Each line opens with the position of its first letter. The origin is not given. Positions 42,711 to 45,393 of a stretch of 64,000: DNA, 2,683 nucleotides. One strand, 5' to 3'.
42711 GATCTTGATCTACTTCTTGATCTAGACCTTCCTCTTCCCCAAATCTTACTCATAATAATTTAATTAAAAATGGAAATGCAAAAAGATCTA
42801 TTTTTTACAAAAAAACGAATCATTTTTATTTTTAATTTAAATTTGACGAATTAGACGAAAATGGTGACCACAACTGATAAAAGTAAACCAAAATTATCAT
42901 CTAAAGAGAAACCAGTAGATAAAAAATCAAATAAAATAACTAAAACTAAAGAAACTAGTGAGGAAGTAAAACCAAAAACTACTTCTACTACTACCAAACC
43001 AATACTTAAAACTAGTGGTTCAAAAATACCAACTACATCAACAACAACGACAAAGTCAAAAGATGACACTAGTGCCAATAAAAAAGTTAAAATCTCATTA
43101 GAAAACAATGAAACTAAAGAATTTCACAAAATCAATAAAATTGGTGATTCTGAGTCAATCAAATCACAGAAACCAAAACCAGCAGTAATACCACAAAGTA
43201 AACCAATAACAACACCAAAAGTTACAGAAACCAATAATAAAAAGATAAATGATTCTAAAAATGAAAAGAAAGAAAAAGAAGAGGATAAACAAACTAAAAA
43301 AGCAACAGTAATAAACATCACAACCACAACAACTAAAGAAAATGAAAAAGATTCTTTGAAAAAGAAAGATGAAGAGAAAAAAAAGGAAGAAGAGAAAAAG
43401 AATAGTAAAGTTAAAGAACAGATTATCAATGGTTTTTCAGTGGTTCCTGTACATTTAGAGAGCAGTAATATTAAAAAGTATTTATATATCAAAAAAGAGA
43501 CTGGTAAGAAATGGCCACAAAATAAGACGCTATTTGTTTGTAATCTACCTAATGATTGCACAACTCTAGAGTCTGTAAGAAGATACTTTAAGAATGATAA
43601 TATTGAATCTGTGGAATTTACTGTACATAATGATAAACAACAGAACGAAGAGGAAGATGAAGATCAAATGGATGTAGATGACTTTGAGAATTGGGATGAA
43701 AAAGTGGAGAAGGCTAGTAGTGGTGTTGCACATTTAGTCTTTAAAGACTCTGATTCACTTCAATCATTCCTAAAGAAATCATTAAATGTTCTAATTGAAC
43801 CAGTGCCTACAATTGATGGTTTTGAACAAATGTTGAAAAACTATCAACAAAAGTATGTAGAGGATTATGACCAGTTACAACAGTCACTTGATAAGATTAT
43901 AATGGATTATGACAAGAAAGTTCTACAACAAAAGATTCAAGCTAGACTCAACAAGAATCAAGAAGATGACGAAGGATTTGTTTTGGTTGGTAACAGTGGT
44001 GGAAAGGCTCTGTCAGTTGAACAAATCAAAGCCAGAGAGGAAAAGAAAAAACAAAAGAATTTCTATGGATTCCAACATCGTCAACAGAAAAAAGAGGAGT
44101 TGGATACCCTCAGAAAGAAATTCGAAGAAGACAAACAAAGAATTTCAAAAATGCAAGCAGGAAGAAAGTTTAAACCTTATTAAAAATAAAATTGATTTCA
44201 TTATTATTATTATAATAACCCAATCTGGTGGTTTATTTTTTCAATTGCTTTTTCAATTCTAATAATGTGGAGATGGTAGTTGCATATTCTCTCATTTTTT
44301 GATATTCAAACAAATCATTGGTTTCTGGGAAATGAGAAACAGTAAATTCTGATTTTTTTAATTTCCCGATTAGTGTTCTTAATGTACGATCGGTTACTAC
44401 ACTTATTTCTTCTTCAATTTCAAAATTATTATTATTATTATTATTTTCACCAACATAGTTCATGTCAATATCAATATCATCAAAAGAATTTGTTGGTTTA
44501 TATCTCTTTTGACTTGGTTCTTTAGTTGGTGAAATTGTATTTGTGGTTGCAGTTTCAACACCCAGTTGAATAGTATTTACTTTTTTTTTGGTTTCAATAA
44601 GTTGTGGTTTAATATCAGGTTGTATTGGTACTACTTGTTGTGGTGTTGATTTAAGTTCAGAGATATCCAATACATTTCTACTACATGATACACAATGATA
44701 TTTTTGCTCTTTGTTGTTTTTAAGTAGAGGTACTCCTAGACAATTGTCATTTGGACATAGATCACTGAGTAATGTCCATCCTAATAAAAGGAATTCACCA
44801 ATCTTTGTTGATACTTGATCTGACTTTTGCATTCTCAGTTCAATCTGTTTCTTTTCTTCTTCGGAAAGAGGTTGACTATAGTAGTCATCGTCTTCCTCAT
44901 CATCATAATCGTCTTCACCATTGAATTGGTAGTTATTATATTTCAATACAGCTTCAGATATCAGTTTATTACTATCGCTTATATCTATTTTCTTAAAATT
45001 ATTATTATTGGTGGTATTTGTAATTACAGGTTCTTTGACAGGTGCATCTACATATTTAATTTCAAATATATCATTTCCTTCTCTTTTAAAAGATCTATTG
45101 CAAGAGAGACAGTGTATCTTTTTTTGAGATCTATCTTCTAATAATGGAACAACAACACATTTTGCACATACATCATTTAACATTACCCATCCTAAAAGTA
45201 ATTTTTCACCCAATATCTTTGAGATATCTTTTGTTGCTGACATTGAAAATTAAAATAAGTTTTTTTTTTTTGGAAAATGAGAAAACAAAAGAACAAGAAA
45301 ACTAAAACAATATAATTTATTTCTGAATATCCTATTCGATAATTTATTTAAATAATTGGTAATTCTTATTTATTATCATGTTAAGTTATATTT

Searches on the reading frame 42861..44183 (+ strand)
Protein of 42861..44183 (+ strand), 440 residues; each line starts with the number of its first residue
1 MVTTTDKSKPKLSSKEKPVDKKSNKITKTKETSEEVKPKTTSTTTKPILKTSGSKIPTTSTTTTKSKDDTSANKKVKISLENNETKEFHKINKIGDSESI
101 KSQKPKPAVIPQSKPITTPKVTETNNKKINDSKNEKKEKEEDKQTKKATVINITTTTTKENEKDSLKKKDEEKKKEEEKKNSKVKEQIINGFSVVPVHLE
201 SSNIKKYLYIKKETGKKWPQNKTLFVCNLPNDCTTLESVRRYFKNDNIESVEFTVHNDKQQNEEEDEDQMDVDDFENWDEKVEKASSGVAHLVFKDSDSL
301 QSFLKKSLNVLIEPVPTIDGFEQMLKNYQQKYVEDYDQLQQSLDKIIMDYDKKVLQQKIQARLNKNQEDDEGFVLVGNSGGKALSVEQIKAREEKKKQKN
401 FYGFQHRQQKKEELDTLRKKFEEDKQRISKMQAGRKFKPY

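Call 52: search_protein_families(library=pfam, proteins=[window:42861-44183:+], max_evalue=0.00001)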
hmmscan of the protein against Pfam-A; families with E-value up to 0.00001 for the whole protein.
window:42861-44183:+ (440 aa): 1 family
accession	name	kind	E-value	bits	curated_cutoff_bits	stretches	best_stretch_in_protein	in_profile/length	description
PF12923.12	RRP7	-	7.1e-24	84.7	23.3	1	334-440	5-120/120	Ribosomal RNA-processing protein 7 (RRP7) C-terminal domain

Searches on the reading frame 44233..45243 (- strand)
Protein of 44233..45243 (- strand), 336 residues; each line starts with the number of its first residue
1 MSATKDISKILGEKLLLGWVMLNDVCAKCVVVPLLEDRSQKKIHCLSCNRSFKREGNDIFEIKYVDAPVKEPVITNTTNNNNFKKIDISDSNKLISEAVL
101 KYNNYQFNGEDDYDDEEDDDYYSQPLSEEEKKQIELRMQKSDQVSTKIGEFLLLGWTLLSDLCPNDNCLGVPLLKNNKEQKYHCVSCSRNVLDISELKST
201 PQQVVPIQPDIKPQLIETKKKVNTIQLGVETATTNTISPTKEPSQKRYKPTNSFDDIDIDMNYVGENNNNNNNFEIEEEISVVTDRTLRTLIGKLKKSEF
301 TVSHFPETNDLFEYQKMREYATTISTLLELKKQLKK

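Call 53: search_protein_families(library=pfam, proteins=[window:44233-45243:-], max_evalue=0.00001)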
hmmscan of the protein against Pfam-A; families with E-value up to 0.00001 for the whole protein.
window:44233-45243:- (336 aa): 1 family
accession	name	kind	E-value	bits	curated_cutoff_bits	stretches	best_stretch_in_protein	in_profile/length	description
PF06677.18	Auto_anti-p27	-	7.8e-27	93.5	24.1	2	147-187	2-39/40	Sjogren's syndrome/scleroderma autoantigen 1 (Autoantigen p27)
